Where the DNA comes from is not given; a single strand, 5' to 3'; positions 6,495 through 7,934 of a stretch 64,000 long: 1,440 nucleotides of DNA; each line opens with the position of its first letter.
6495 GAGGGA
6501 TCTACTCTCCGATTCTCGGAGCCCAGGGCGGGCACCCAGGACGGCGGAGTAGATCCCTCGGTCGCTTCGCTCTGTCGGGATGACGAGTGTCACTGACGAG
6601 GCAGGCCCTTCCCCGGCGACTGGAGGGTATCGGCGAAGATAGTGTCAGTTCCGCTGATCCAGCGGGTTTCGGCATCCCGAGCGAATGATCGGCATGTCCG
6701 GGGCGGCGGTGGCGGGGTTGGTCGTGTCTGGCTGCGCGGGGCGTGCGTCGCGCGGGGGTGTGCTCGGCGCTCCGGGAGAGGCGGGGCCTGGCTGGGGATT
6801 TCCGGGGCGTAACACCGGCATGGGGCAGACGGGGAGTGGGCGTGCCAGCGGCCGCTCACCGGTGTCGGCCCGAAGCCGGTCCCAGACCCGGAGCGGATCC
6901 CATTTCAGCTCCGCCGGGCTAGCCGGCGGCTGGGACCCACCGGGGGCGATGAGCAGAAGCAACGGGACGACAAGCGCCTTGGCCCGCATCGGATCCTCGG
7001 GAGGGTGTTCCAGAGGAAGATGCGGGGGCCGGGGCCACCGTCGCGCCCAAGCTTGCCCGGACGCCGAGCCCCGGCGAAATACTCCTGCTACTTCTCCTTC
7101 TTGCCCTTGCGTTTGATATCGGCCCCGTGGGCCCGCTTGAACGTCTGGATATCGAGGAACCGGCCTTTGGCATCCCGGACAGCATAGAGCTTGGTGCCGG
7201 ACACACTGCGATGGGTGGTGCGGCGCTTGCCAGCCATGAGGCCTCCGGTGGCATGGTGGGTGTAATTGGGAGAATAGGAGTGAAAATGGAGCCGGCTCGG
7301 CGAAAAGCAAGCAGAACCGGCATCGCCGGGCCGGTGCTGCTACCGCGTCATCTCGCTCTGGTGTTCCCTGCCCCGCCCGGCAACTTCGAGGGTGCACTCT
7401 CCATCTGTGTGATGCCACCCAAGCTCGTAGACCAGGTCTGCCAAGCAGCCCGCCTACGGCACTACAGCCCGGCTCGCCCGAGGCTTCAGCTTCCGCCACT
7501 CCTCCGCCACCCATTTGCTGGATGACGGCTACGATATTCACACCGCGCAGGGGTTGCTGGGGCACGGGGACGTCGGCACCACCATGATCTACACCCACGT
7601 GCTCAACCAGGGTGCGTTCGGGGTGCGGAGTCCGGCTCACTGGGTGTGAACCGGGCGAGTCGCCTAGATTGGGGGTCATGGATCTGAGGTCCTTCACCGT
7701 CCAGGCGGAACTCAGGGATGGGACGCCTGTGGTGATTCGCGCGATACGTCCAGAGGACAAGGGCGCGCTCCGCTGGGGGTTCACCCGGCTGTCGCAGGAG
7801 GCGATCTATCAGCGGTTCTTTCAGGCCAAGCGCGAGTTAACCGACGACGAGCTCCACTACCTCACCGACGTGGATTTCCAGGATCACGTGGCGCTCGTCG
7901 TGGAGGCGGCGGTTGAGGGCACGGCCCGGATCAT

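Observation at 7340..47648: About 40 kb chromosomal integron-like cassette array with more than 30 attC-type sites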

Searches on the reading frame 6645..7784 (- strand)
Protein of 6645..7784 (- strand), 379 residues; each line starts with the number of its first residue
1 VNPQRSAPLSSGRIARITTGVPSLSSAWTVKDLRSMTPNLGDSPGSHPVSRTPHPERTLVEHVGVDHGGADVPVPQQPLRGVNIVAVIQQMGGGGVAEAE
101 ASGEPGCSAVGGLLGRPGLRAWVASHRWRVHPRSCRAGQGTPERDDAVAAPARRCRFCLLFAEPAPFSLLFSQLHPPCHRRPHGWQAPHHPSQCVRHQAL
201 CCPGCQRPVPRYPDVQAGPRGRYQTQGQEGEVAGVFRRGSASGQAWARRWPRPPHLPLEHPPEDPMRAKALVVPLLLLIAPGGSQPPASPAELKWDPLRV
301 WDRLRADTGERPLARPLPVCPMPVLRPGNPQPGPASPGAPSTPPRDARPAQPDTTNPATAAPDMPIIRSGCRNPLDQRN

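Call 8: search_protein_families(library=pfam, proteins=[window:6645-7784:-], max_evalue=0.01)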
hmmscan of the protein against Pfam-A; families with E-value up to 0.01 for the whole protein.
window:6645-7784:- (379 aa): 0 families

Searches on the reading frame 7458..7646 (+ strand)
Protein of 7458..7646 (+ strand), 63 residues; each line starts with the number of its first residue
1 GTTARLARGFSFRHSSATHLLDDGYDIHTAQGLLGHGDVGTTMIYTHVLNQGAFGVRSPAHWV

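Call 37: find_homologous_proteins(query=window:7458-7646:+, max_evalue=0.00001)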
Query seq(63 aa) (63 aa): 1489 proteins with E <= 0.00001 among 1638 candidates; the best 120 are listed.
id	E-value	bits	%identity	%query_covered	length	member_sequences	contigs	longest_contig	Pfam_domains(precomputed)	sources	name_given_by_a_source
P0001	2.7e-22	96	100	70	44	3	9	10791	PF00589.28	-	-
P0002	2.1e-19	86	78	86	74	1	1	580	PF00589.28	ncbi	-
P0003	3.5e-19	86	75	84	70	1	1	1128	PF00589.28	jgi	jgi:site-specific recombinase XerD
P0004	7.5e-19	85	74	90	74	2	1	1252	PF00589.28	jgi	jgi:site-specific recombinase XerD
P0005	7.5e-19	85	82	79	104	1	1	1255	PF00589.28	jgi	jgi:site-specific recombinase XerC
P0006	8.0e-19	85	82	79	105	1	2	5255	PF00589.28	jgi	jgi:integrase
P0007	8.2e-19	85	74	90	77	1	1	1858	PF00589.28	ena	-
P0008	8.8e-19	84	80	79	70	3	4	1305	PF00589.28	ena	-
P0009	9.3e-19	84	80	79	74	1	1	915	PF00589.28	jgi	jgi:site-specific recombinase XerD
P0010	1.1e-18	84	80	79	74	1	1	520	PF00589.28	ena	-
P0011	1.2e-18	84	80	79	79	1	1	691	PF00589.28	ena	-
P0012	1.3e-18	84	74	90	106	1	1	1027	PF00589.28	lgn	-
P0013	1.3e-18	84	80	79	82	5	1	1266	PF00589.28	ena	-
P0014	1.4e-18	84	80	79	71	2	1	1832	PF00589.28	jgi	-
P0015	1.4e-18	84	74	90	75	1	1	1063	PF00589.28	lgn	-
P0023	3.4e-18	83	78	79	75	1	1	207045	PF00589.28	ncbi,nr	ncbi:MAG TPA: tyrosine-type recombinase/integrase [Vicinamibacterales bacterium]|nr:tyrosine-type re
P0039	8.2e-18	81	72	90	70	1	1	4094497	PF00589.28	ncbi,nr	ncbi:MAG: tyrosine-type recombinase/integrase [Gemmatimonadota bacterium]|nr:MAG: tyrosine-type reco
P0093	4.0e-17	79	73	89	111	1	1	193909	PF00589.28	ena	-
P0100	4.2e-17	79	70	95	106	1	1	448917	PF00589.28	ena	-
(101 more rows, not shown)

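Call 39: search_protein_families(library=ncbifam, proteins=[window:7458-7646:+, P0100, P0093], max_evalue=0.01)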
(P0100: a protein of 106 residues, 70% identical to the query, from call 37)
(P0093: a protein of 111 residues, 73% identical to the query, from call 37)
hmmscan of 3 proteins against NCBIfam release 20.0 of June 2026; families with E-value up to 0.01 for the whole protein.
seq(63 aa): 8 families
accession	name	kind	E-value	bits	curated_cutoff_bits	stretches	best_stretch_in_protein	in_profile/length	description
TIGR02249.1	integrase_gron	subfamily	2.7e-21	76.3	265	1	10-60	262-312/315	integron integrase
NF011946.0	PRK15417.1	equivalog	8.2e-16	58.1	435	1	6-60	273-327/337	integron integrase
TIGR02225.1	recomb_XerD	equivalog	6.6e-14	51.9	329.6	1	10-51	236-277/290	site-specific tyrosine recombinase XerD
NF001399.0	PRK00283.1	subfamily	7.1e-14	51.7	279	1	11-51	246-286/300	tyrosine recombinase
TIGR02224.1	recomb_XerC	equivalog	1.2e-13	51.1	335.15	1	11-51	240-280/295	tyrosine recombinase XerC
NF040815.2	recomb_XerA_Arch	equivalog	8.3e-12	45.2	220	1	11-49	217-255/263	site-specific tyrosine recombinase/integron integrase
NF002331.0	PRK01287.1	subfamily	1.4e-09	37.4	371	1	11-48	275-312/365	site-specific tyrosine recombinase XerC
NF003462.0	PRK05084.1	equivalog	2.1e-05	23.4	267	1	12-51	308-347/360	tyrosine recombinase XerS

P0100 (106 aa): 12 families
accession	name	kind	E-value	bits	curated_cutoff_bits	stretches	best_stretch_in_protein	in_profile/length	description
TIGR02249.1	integrase_gron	subfamily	9.5e-53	179.6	265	1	2-106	211-315/315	integron integrase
NF011946.0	PRK15417.1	equivalog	1.5e-39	136.1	435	1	2-105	226-329/337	integron integrase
TIGR02225.1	recomb_XerD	equivalog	4.4e-25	88.6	329.6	1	26-93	209-276/290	site-specific tyrosine recombinase XerD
NF040815.2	recomb_XerA_Arch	equivalog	7.6e-25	88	220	1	22-91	185-254/263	site-specific tyrosine recombinase/integron integrase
TIGR02224.1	recomb_XerC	equivalog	7.6e-25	87.9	335.15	1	27-91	213-277/295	tyrosine recombinase XerC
NF001399.0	PRK00283.1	subfamily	7.8e-25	87.7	279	1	27-93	218-285/300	tyrosine recombinase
NF002331.0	PRK01287.1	subfamily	4.7e-19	68.6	371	1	28-91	248-312/365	site-specific tyrosine recombinase XerC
NF003462.0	PRK05084.1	equivalog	4.6e-12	45.3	267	1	27-94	282-347/360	tyrosine recombinase XerS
NF007371.0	PRK09871.1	subfamily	1.3e-06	28.1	222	1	29-90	112-173/198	tyrosine-type DNA invertase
NF007370.0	PRK09870.1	subfamily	8.3e-06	25.6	221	1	36-90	124-178/200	tyrosine-type DNA invertase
NF041502.1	integrase_1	equivalog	0.00031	19.6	350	1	23-91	285-360/484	site-specific integrase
NF040693.1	recomb_GmtY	equivalog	0.00067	19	340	1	27-90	372-431/441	gamma-mobile-trio recombinase GmtY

P0093 (111 aa): 12 families
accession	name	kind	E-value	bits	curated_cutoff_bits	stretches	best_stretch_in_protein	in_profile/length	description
TIGR02249.1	integrase_gron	subfamily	2e-44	152.3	265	1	6-102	219-315/315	integron integrase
NF011946.0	PRK15417.1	equivalog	1.2e-35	123.3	435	1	9-103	237-331/337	integron integrase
TIGR02225.1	recomb_XerD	equivalog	9.7e-26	90.8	329.6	1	13-89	200-276/290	site-specific tyrosine recombinase XerD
NF001399.0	PRK00283.1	subfamily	2.2e-25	89.5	279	1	18-89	213-285/300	tyrosine recombinase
NF040815.2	recomb_XerA_Arch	equivalog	2.5e-25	89.5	220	1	18-87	185-254/263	site-specific tyrosine recombinase/integron integrase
TIGR02224.1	recomb_XerC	equivalog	2.9e-25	89.3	335.15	1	18-87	208-277/295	tyrosine recombinase XerC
NF002331.0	PRK01287.1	subfamily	6.1e-16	58.3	371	1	24-88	248-313/365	site-specific tyrosine recombinase XerC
NF003462.0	PRK05084.1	equivalog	3e-11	42.7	267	1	26-90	285-347/360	tyrosine recombinase XerS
NF007371.0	PRK09871.1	subfamily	3.4e-08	33.3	222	1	11-86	98-173/198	tyrosine-type DNA invertase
NF007370.0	PRK09870.1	subfamily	4.9e-06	26.3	221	1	26-86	118-178/200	tyrosine-type DNA invertase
NF040693.1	recomb_GmtY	equivalog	7.6e-05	22.1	340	1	19-86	364-431/441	gamma-mobile-trio recombinase GmtY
NF041502.1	integrase_1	equivalog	0.00012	21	350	1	48-87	321-360/484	site-specific integrase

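Call 41: find_encoding_contigs(protein=P0039, flank=10000, max_places=2)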
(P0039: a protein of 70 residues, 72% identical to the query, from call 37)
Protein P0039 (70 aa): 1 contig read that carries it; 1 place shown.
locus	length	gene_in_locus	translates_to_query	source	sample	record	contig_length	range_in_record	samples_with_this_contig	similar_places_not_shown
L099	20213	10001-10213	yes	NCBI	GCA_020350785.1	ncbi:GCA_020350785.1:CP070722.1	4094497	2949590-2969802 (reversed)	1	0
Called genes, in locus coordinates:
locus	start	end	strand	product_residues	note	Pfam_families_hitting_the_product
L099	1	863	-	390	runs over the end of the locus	PF00069:Pkinase, PF01636:APH (faint), PF07714:PK_Tyr_Ser-Thr, PF03109:ABC1 (weak)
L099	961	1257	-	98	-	-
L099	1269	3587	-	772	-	-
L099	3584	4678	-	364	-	PF02368:Big_2 (weak)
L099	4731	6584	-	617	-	PF00069:Pkinase, PF07714:PK_Tyr_Ser-Thr, PF13620:CarboxypepD_reg (faint), PF08308:PEGA (faint)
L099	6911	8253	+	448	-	PF00676:E1_dh, PF02779:Transket_pyr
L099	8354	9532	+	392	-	PF00873:ACR_tran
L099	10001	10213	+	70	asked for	PF00589:Phage_integrase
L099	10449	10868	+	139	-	-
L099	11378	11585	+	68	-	PF02954:HTH_8, PF13384:HTH_23 (weak), PF13518:HTH_28 (faint)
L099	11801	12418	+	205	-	-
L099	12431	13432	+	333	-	PF17874:TPR_MalT (faint), PF07719:TPR_2 (faint), PF13424:TPR_12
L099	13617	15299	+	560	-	PF00069:Pkinase, PF07714:PK_Tyr_Ser-Thr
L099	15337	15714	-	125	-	PF01648:ACPS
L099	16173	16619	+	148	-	PF00892:EamA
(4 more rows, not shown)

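Call 58: find_encoding_contigs(protein=P0100, flank=10000, max_places=2)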
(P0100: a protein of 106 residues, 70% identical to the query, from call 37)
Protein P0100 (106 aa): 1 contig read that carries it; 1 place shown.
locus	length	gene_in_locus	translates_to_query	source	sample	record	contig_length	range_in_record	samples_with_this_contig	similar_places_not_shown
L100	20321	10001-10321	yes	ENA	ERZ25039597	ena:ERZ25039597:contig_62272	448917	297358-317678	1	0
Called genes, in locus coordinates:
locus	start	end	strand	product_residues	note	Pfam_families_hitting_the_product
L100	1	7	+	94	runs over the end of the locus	-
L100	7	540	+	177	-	PF00465:Fe-ADH, PF13685:Fe-ADH_2 (weak)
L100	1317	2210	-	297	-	PF03476:MOSC_N, PF03473:MOSC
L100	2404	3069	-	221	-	PF06197:DUF998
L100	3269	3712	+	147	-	PF13474:SnoaL_3 (weak), PF14534:DUF4440, PF12680:SnoaL_2 (weak)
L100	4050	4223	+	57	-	PF13333:rve_2 (weak)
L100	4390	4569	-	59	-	PF01425:Amidase (weak)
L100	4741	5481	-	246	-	PF01425:Amidase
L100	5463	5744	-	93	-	PF01425:Amidase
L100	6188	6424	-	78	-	PF16277:DUF4926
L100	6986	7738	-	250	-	-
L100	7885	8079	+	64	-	-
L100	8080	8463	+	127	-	PF02661:Fic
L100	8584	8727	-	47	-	-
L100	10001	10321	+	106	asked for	PF00589:Phage_integrase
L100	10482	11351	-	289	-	PF00361:Proton_antipo_M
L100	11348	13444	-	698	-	PF00361:Proton_antipo_M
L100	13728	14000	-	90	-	-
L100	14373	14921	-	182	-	PF00361:Proton_antipo_M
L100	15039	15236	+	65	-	-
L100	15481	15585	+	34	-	-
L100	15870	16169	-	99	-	PF00420:Oxidored_q2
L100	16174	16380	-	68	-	PF00499:Oxidored_q3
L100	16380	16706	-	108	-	PF13244:MbhD (weak), PF00499:Oxidored_q3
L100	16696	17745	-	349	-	PF00146:NADHdh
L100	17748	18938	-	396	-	PF01512:Complex1_51K, PF10531:SLBB, PF22461:SLBB_2, PF10589:NADH_4Fe-4S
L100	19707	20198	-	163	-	PF00346:Complex1_49kDa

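Call 59: find_encoding_contigs(protein=P0023, flank=10000, max_places=2)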
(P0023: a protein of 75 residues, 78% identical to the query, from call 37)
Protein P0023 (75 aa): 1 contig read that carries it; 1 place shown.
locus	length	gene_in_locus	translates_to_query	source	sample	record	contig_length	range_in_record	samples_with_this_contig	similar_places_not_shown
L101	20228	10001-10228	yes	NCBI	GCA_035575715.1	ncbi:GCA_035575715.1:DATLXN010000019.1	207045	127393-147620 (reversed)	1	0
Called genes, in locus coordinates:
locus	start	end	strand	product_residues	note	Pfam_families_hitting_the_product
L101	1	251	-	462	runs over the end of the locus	-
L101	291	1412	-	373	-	PF08450:SGL (faint), PF01436:NHL (faint), PF07494:Reg_prop (faint)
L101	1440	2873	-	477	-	PF01011:PQQ (faint), PF13360:PQQ_2, PF13570:Beta-prop_ACSF4 (faint), PF00036:EF-hand_1 (faint), PF13360:PQQ_2 (weak)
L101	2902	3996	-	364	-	PF01408:GFO_IDH_MocA, PF22725:GFO_IDH_MocA_C3, PF02894:GFO_IDH_MocA_C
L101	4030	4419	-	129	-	-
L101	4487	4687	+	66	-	PF18993:Rv0078B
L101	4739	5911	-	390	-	PF00149:Metallophos, PF12850:Metallophos_2 (weak)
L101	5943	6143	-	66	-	-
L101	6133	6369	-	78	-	PF09720:Unstab_antitox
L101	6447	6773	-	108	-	PF08818:DUF1801 (weak)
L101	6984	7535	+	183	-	-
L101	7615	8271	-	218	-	-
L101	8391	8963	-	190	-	PF12710:HAD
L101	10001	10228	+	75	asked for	PF00589:Phage_integrase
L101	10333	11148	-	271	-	PF00561:Abhydrolase_1, PF12146:Hydrolase_4 (weak), PF12697:Abhydrolase_6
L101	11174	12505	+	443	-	PF03845:Spore_permease (weak), PF13520:AA_permease_2, PF00324:AA_permease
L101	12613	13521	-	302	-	PF00753:Lactamase_B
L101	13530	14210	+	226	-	PF13679:Methyltransf_32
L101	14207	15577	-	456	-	PF00155:Aminotran_1_2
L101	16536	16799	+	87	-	PF00005:ABC_tran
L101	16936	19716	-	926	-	PF00069:Pkinase, PF07714:PK_Tyr_Ser-Thr, PF03109:ABC1 (weak), PF13428:TPR_14 (faint), PF14559:TPR_19 (faint), PF07719:TPR_2 (faint), PF00515:TPR_1 (faint), PF13432:TPR_16 (weak), +3 more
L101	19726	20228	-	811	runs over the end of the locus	PF14559:TPR_19 (faint), PF01564:Spermine_synth, PF00515:TPR_1 (faint), PF07719:TPR_2 (faint), PF13431:TPR_17 (faint)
